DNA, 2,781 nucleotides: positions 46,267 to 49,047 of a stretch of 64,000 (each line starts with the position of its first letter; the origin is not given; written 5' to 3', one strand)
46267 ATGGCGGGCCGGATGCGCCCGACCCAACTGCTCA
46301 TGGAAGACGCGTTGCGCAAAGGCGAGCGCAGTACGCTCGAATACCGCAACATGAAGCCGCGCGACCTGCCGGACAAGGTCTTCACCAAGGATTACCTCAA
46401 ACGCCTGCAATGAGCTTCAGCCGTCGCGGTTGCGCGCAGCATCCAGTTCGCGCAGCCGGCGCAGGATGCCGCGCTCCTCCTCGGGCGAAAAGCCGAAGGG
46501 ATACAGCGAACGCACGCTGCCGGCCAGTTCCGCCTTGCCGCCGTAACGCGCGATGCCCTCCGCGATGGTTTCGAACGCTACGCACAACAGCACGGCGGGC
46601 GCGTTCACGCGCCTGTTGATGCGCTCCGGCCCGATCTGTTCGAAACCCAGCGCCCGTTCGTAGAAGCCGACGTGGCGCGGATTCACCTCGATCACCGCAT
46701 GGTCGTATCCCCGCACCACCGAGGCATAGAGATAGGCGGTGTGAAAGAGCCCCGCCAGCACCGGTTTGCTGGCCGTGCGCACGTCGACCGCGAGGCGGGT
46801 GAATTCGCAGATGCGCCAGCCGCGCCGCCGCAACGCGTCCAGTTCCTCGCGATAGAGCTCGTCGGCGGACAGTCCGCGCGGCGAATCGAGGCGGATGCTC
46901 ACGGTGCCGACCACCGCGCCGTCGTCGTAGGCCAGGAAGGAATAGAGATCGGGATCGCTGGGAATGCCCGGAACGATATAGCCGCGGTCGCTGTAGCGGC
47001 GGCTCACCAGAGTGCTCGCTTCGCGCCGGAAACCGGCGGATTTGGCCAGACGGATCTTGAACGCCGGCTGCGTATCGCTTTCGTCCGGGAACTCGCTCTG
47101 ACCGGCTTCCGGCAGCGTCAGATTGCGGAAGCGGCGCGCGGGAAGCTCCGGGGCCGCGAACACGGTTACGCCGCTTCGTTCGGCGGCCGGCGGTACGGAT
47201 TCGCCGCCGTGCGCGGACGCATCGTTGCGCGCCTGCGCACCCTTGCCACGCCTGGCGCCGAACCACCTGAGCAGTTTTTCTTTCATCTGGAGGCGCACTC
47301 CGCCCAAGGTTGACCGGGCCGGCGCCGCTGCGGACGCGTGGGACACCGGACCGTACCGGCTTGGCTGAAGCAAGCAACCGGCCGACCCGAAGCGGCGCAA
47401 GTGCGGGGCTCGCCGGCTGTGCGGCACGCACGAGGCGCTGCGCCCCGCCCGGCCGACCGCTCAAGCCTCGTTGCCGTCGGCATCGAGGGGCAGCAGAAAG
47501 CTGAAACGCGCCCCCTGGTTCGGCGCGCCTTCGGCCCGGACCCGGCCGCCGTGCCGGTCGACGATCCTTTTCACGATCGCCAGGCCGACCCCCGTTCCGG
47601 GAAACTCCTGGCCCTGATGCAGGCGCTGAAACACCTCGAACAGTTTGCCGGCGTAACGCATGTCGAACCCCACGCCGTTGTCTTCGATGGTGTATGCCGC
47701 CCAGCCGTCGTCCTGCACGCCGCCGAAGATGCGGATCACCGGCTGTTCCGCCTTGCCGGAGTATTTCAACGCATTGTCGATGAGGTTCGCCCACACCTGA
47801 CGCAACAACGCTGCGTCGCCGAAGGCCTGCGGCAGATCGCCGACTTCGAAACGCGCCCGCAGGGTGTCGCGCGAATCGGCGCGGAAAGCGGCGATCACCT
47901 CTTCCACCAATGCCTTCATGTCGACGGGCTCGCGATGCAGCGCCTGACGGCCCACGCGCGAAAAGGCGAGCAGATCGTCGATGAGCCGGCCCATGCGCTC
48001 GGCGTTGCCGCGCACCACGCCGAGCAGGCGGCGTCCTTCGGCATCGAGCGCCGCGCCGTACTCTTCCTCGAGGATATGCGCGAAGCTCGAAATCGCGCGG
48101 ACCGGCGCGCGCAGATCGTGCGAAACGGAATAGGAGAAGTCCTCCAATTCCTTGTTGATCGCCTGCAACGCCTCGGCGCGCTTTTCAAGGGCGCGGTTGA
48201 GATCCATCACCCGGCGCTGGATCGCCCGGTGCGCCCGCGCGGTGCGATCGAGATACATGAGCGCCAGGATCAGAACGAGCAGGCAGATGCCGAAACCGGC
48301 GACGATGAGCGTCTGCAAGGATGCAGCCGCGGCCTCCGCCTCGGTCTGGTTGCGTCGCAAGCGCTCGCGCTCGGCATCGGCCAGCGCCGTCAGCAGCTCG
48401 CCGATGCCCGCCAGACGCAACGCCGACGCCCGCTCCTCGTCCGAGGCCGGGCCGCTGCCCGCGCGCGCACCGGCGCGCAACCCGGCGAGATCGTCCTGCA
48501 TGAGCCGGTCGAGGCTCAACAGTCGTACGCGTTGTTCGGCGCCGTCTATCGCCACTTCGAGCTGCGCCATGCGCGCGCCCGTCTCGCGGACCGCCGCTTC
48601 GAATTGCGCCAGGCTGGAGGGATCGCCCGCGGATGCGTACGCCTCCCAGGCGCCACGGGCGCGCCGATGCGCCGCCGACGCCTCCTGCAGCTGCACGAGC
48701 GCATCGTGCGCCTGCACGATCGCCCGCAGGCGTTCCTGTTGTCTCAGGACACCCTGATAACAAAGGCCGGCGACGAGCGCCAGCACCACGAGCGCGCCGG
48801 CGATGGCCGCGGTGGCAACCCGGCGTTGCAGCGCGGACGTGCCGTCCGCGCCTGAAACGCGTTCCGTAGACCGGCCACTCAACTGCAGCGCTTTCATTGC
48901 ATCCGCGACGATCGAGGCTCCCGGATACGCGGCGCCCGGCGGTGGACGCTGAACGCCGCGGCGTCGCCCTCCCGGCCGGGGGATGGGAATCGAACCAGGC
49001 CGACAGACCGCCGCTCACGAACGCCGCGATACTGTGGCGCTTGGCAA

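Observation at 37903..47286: Candidate lipo-amino-acid synthesis plus Lol-like envelope export module attached to the exosortase locus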

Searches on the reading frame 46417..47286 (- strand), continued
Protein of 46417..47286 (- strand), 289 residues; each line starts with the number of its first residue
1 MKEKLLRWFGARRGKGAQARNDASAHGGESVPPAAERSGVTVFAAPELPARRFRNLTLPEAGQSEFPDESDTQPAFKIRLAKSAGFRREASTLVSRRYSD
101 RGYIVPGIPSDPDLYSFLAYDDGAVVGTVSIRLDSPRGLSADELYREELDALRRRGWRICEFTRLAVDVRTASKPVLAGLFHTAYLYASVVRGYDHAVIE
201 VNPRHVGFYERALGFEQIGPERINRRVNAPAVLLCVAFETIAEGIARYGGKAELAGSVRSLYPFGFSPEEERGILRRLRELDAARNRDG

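Call 79: search_protein_families(library=pfam, proteins=[L074:3922-5061:-, L074:5076-7088:-, L074:7775-8596:+, L074:8823-9797:+, L074:14215-16995:-, L074:17062-19839:-, L074:859-2208:-, L083:14507-15790:+, L083:6734-8923:-, L083:5282-6652:-], max_evalue=0.001)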
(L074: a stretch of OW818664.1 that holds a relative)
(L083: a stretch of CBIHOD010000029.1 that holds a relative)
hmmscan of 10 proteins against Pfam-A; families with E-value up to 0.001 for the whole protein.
L074:3922-5061:- (379 aa): 1 family
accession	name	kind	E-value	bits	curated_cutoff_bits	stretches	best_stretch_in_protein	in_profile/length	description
PF01578.25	Cytochrom_C_asm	-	1.2e-46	159.5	29.9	1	170-374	1-212/212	Cytochrome C assembly protein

L074:5076-7088:- (670 aa): 1 family
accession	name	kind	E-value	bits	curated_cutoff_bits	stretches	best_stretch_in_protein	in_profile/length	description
PF05140.19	ResB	-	2.2e-136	455.9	24.6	1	19-658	1-485/486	ResB-like family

L074:7775-8596:+ (273 aa): 3 families
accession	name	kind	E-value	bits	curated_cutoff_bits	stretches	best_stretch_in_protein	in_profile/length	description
PF01926.29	MMR_HSR1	-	7.9e-18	65.1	21.9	1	93-211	1-113/113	50S ribosome-binding GTPase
PF02421.24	FeoB_N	-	3.8e-06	27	27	1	93-232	2-135/156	Ferrous iron transport protein B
PF03193.22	RsgA_GTPase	-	4e-06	27.2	30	0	74-147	90-168/174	RsgA GTPase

L074:8823-9797:+ (324 aa): 1 family
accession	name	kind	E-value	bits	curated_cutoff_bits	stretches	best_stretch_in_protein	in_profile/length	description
PF00490.27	ALAD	-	1.3e-134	448.8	24.6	1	1-318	4-316/317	Delta-aminolevulinic acid dehydratase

L074:14215-16995:- (926 aa): 25 families
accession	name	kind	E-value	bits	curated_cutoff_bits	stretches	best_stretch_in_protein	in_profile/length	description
PF14559.12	TPR_19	-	8.1e-62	205.9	25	8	53-101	13-61/68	Tetratricopeptide repeat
PF13432.12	TPR_16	-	8.9e-57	189.5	32.7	5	412-474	3-65/65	Tetratricopeptide repeat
PF07719.23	TPR_2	-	1.8e-47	156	27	1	479-506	6-33/34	Tetratricopeptide repeat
PF13428.12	TPR_14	-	1.1e-43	143.5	23.5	0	644-686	1-43/44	Tetratricopeptide repeat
PF12895.13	ANAPC3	-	1.5e-34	118.6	27.2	3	263-329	13-81/82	Anaphase-promoting complex, cyclosome, subunit 3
PF00515.34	TPR_1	-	9.7e-31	104.8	27.8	0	481-506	8-33/34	Tetratricopeptide repeat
PF23914.1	TPR_CcmH_CycH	-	2.4e-30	105.9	42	3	706-810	44-152/158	Cytochrome c-type biogenesis protein H TPR domain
PF13424.12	TPR_12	-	7.1e-29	100.3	30.1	0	134-197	3-74/77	Tetratricopeptide repeat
PF13431.12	TPR_17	-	4e-26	89.5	24.4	0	55-84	3-32/34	Tetratricopeptide repeat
PF13371.12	TPR_9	-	7e-25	87.3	35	1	449-506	4-61/73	Tetratricopeptide repeat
PF13181.12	TPR_8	-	9.1e-25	85.1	25.7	1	477-506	4-33/34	Tetratricopeptide repeat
PF13414.12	TPR_11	-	4e-23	81.3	26.8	0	45-79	8-42/42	TPR repeat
PF25062.1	ARM_TT21_N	-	1.2e-18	68.1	40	1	520-687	39-211/222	Tetratricopeptide repeat protein 21 N-terminal ARM repeat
PF25060.1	ARM_TT21_2nd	-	6.1e-14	52.6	27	1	486-671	68-249/270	Tetratricopeptide repeat protein 21 second ARM domain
PF14561.12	TPR_20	-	6.9e-14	52.4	25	0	867-923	9-65/90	Tetratricopeptide repeat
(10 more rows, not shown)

L074:17062-19839:- (925 aa): 28 families (the best 25 are shown)
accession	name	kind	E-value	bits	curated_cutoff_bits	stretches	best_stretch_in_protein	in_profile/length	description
PF14559.12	TPR_19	-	7.7e-65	215.6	25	8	40-92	2-54/68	Tetratricopeptide repeat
PF07719.23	TPR_2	-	8e-54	175.8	27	1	471-502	2-33/34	Tetratricopeptide repeat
PF13432.12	TPR_16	-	6.7e-52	173.9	32.7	5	848-903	3-58/65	Tetratricopeptide repeat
PF13428.12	TPR_14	-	1.4e-43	143.2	23.5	1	843-884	2-43/44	Tetratricopeptide repeat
PF13431.12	TPR_17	-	1.7e-35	118.8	24.4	0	831-861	2-32/34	Tetratricopeptide repeat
PF13414.12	TPR_11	-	3.6e-34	116.6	26.8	2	851-890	3-42/42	TPR repeat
PF23914.1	TPR_CcmH_CycH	-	1e-32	113.6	42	5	702-807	44-153/158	Cytochrome c-type biogenesis protein H TPR domain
PF13181.12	TPR_8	-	1.1e-29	100.4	25.7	0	166-198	2-34/34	Tetratricopeptide repeat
PF12895.13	ANAPC3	-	7.3e-27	93.9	27.2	0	315-394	3-81/82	Anaphase-promoting complex, cyclosome, subunit 3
PF00515.34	TPR_1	-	8.4e-25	86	27.8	0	472-502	3-33/34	Tetratricopeptide repeat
PF24575.1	TPR_Slam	-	3.5e-20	72.8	35.2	0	208-253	56-101/104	Surface lipoprotein assembly modifier, N-terminal TPR repeats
PF13371.12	TPR_9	-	2e-19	69.8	35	1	821-878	8-65/73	Tetratricopeptide repeat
PF13424.12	TPR_12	-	5.9e-19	68.5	30.1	0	131-195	3-75/77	Tetratricopeptide repeat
PF13174.12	TPR_6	-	3.7e-18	65.3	26.3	0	608-638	2-32/33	Tetratricopeptide repeat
PF25060.1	ARM_TT21_2nd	-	3.6e-17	63.2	27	1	481-685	67-267/270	Tetratricopeptide repeat protein 21 second ARM domain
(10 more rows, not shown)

L074:859-2208:- (449 aa): 6 families
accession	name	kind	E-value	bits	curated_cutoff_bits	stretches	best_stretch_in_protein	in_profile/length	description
PF02786.22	CPSase_L_D2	-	2e-83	279.5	19.8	1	115-322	1-209/211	Carbamoyl-phosphate synthase L chain, ATP binding domain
PF00289.28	Biotin_carb_N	-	8.9e-46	155.3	25.5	1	1-109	1-109/110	Biotin carboxylase, N-terminal domain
PF02785.25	Biotin_carb_C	-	7e-38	129.5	32.4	1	336-441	1-107/108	Biotin carboxylase C-terminal domain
PF02222.28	ATP-grasp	-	4.9e-09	36.5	27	1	140-293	17-163/179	ATP-grasp domain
PF07478.18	Dala_Dala_lig_C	-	2.6e-08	34.1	24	1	142-291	25-174/204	D-ala D-ala ligase C-terminus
PF02655.19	ATP-grasp_3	-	2e-05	25.2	23.2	1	114-294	2-158/160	ATP-grasp domain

L083:14507-15790:+ (427 aa): 0 families

L083:6734-8923:- (729 aa): 0 families

L083:5282-6652:- (456 aa): 3 families
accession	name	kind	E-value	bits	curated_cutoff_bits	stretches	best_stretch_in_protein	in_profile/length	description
PF21926.2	FeeM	-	2.7e-44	151.1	27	1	73-232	1-158/158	N-acyl amino acid synthase FeeM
PF00583.31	Acetyltransf_1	-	1.4e-05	25.8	20.7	1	95-203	20-113/116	Acetyltransferase (GNAT) family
PF13444.12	Acetyltransf_5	-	9.5e-05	23.5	22.4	1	93-166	19-96/102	Acetyltransferase (GNAT) domain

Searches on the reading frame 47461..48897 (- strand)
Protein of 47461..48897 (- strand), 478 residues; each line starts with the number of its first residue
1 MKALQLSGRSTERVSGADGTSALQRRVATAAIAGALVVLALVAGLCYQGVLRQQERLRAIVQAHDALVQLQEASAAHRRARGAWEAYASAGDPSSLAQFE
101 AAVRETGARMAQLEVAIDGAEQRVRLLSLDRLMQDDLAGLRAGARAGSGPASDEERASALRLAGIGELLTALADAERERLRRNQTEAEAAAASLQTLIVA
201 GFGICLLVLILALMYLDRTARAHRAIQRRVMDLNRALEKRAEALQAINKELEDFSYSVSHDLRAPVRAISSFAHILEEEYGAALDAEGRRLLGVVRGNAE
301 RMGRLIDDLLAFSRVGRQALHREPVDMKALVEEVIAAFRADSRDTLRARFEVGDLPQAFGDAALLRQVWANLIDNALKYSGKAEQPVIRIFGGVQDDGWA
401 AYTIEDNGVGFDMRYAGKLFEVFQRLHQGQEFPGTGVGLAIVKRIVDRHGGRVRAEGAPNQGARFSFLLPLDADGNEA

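Call 54: search_protein_families(library=ncbifam, proteins=[window:47461-48897:-], max_evalue=1)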
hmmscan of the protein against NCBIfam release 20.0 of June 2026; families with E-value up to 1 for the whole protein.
window:47461-48897:- (478 aa): 77 families (the best 25 are shown)
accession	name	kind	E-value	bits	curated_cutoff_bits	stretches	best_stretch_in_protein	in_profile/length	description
NF047465.1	hybrid_HK_LvrA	exception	1.6e-81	274.5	1200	1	236-470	585-817/819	hybrid histidine kinase/response regulator LvrA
TIGR02966.1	phoR_proteo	equivalog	2.4e-37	128.7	334.2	1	244-468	107-332/333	phosphate regulon sensor histidine kinase PhoR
NF046044.1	PnpS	equivalog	2.7e-36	125.4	400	1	245-470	164-390/390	two-component system histidine kinase PnpS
NF033092.0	HK_WalK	equivalog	2.7e-35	122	725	1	245-471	366-594/594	cell wall metabolism sensor histidine kinase WalK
NF006800.0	PRK09303.1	equivalog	1.8e-33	116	342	1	236-471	136-377/383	histidine kinase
NF041880.1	EPS_EpsF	equivalog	6.6e-32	110.6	900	1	239-470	262-492/492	response regulator EpsF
NF008468.0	PRK11360.1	equivalog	1.1e-31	109.9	646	1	254-476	399-613/616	two-component system sensor histidine kinase AtoS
NF008312.0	PRK11100.1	equivalog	3.3e-31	108.7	356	1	218-471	224-474/477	two-component system sensor histidine kinase CreC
TIGR02956.1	TMAO_torS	equivalog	1.1e-29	103.2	676.5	1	240-473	454-684/967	TMAO reductase system sensor histidine kinase/response regulator TorS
NF045595.1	HK_scytonemin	equivalog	2.7e-28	98.7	865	1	231-471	399-635/637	scytonemin biosynthesis sensor histidine kinase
NF045911.1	TCSHisKinNblS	equivalog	8.5e-28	97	1000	1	216-469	361-618/621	two-component system sensor histidine kinase NblS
NF007688.0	PRK10364.1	equivalog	3e-26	92.2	479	1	193-474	193-454/460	two-component system sensor histidine kinase ZraS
NF052574.1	HisKinEspCMyxo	equivalog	5.8e-26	90.9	1200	1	277-471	447-637/785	serine histidine kinase EspC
NF007004.0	PRK09467.1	equivalog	9.4e-26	90.6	415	1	229-472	210-437/440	two-component system sensor histidine kinase EnvZ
TIGR01386.1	cztS_silS_copS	subfamily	1.1e-25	90.5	292.55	1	226-470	220-457/457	heavy metal sensor histidine kinase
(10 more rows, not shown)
